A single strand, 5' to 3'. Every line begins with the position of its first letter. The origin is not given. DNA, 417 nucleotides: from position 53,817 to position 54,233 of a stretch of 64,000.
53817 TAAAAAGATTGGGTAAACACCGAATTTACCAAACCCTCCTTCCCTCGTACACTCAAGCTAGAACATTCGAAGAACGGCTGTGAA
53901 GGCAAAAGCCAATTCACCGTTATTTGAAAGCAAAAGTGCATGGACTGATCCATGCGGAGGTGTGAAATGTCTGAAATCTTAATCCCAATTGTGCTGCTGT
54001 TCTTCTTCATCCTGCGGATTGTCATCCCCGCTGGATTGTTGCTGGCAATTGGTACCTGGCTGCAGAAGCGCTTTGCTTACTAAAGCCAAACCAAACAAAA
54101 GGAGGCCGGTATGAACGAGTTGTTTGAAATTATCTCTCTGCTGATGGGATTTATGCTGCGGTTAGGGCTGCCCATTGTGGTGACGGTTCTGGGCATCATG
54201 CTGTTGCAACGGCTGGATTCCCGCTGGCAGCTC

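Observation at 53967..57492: Plus-strand operon: 38-aa TM peptide, two-CW-like Cys-rich membrane protein, octahaem cytochrome, NrfC-like and NrfD-like subunits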

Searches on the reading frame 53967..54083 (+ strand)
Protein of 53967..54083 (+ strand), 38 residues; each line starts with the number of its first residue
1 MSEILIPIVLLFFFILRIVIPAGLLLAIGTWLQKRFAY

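Call 5: search_protein_families(library=ncbifam, proteins=[window:53967-54083:+], max_evalue=1)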
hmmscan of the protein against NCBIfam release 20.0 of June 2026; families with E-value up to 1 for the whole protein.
window:53967-54083:+ (38 aa): 1 family
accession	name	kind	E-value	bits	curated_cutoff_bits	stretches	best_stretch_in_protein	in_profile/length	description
NF041476.1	membrane_YldA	equivalog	0.44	10.6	45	1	1-24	1-23/29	small membrane protein YldA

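Call 6: search_protein_families(library=pfam, proteins=[window:53967-54083:+], max_evalue=1)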
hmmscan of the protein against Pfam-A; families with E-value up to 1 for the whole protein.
window:53967-54083:+ (38 aa): 0 families
